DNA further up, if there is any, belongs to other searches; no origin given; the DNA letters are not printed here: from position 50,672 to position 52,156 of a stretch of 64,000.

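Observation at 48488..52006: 1172-aa Zn-ribbon / NACHT-type STAND / TPR protein: candidate NLR-like conflict sensor with an unassigned N-terminal module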

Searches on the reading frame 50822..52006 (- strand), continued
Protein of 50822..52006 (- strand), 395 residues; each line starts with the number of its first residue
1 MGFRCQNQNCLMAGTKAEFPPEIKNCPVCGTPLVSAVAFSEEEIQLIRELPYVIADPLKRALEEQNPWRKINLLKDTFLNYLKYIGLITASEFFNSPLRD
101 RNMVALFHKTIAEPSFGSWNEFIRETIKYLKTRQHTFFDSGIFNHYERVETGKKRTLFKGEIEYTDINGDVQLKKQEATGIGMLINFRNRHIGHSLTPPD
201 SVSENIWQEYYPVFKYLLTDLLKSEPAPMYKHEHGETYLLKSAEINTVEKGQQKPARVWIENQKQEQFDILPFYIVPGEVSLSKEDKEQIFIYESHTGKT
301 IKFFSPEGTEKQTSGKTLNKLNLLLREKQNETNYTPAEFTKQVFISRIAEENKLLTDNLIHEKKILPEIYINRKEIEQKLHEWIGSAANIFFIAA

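Call 67: search_protein_families(library=padloc, alignment_id=A4, max_evalue=0.00001)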
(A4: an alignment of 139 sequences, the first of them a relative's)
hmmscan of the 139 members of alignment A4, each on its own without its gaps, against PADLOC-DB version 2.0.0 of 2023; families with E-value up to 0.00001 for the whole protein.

A. member 1, L031:1769-2218:- (149 aa): 0 families

B. families by the number of members that match (of 139 scanned): 187 families (the first 25 are shown)
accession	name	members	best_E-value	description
PDLC04786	PDC-S01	3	8.3e-175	-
PDLC04789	PDC-S01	3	5.1e-165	-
PDLC04788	PDC-S01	3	2.9e-113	-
PDLC04792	PDC-S01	3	1.1e-100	-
PDLC04790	PDC-S01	3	1.6e-58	-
PDLC04787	PDC-S01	3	1.4e-50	-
PDLC04791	PDC-S01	3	1.1e-36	-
PDLC02196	IetA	2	3.9e-29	-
PDLC01652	WYL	2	1.1e-23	"CAS-I,CAS-II,CAS-III,CAS-IV,CAS-V,CAS-VI; associated_signaling"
PDLC01457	WYL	2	5.7e-21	"CAS-I,CAS-II,CAS-III,CAS-IV,CAS-V,CAS-VI; associated_signaling"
PDLC04232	IetA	2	6e-15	-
PDLC00915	TRIP13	2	1.2e-07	TRIP13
PDLC04807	PDC-S02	1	1.1e-112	-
PDLC02289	AbiEii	1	5.1e-99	AbiEii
PDLC02959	RT-Protease_XI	1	4.9e-95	single gene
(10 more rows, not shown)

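Call 68: search_protein_families(library=padloc, proteins=[L012:17421-21185:-, L037:6677-9916:-, L010:2753-5998:+, L007:2490-4895:-, L015:15647-18031:-, L026:3-2924:+, L026:3402-6059:+, L030:17786-20338:+, L010:2-2746:+], max_evalue=0.00001)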
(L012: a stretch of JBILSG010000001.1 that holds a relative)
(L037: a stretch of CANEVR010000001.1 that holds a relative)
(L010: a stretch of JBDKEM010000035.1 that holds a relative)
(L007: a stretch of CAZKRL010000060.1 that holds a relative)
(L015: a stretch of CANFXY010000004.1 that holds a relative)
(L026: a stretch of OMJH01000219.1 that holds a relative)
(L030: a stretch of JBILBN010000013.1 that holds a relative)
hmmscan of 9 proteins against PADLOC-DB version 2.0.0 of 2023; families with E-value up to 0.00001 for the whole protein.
L012:17421-21185:- (1254 aa): 0 families

L037:6677-9916:- (1079 aa): 0 families

L010:2753-5998:+ (1082 aa): 43 families (the best 25 are shown)
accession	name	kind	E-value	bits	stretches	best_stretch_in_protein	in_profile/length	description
PDLC03802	RTasHel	-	3.5e-35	120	2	286-432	141-276/675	DRT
PDLC00117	GajB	-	5.7e-32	109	1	285-750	166-573/604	UrvD helicase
PDLC00122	GajB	-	1.5e-30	104.6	1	328-423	154-249/502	UrvD helicase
PDLC00103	GajB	-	3.5e-30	103.5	1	267-733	142-585/612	UrvD helicase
PDLC00132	GajB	-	4.2e-30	103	1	277-685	148-559/625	UrvD helicase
PDLC00107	GajB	-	1.5e-29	101.1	2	262-410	140-287/587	UrvD helicase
PDLC00135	GajB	-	3.7e-27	93.5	2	309-424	141-256/603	UrvD helicase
PDLC00119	GajB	-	2e-25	87.8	2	291-430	172-309/565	UrvD helicase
PDLC00114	GajB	-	2.1e-25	87.3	1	279-685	157-566/635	UrvD helicase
PDLC00129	GajB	-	9.7e-25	85.2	1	279-421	166-309/594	UrvD helicase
PDLC00123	GajB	-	2.9e-24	83.6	1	327-745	167-501/540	UrvD helicase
PDLC00127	GajB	-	1.6e-23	81.1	1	287-684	151-523/594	UrvD helicase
PDLC00138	GajB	-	5.6e-23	79.4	1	333-744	217-560/581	UrvD helicase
PDLC00116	GajB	-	2.6e-21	74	1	307-724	129-518/557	UrvD helicase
PDLC00121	GajB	-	3.8e-21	73.3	1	287-422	153-284/565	UrvD helicase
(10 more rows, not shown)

L007:2490-4895:- (801 aa): 0 families

L015:15647-18031:- (794 aa): 0 families

L026:3-2924:+ (974 aa): 0 families

L026:3402-6059:+ (886 aa): 0 families

L030:17786-20338:+ (851 aa): 0 families

L010:2-2746:+ (915 aa): 0 families

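Call 69: search_protein_families(library=padloc, proteins=[L012:3304-4854:-, L012:1279-2982:-, L025:3802-5511:-, L035:8059-9684:-, L010:17080-18435:+, L010:7572-8891:+, L013:1000-2298:+, L026:7088-8359:+], max_evalue=1e-8)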
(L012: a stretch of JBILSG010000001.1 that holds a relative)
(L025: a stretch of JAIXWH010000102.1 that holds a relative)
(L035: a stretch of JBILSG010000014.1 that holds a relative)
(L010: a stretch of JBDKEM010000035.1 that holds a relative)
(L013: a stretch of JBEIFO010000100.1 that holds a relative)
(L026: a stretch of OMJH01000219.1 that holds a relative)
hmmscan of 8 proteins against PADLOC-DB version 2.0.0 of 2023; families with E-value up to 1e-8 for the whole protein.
L012:3304-4854:- (516 aa): 0 families

L012:1279-2982:- (567 aa): 0 families

L025:3802-5511:- (569 aa): 5 families
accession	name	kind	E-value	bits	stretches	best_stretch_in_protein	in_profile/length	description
PDLC02196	IetA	-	3.9e-29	100.2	1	302-559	80-327/374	-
PDLC02195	IetA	-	2.4e-23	81.1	1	299-543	90-326/395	-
PDLC04232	IetA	-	6e-15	53.5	1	287-499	59-258/330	-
PDLC04231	IetA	-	1.2e-09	36.4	1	343-488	109-248/262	-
PDLC00914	TRIP13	-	1.3e-09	36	1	345-504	65-235/302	TRIP13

L035:8059-9684:- (541 aa): 0 families

L010:17080-18435:+ (452 aa): 0 families

L010:7572-8891:+ (440 aa): 0 families

L013:1000-2298:+ (433 aa): 7 families
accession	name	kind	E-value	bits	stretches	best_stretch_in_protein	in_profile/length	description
PDLC04786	PDC-S01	-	8.3e-175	579.7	1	1-425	3-429/439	-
PDLC04788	PDC-S01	-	2.9e-113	377.1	1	1-419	1-428/448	-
PDLC04792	PDC-S01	-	1.1e-100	335.4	1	1-425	2-430/452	-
PDLC04790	PDC-S01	-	9.3e-23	78.6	1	21-391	30-376/422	-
PDLC04787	PDC-S01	-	1.6e-22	77.9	1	2-382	12-357/412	-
PDLC04789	PDC-S01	-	2.1e-22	77.7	1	14-403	13-361/375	-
PDLC04791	PDC-S01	-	1.8e-14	51.3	1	185-404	160-373/395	-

L026:7088-8359:+ (424 aa): 0 families

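Call 71: find_related_loci(query=A1, collection=viral_contigs, flank=8000)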
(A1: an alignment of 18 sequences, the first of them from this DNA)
Query A1 (395 aa) in viral_contigs; peptide patterns used: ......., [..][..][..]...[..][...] (x = any residue, [..] = any of these).
176 stretches matched a pattern, but none encodes a relative of the query by tblastn (E <= 1e-3).
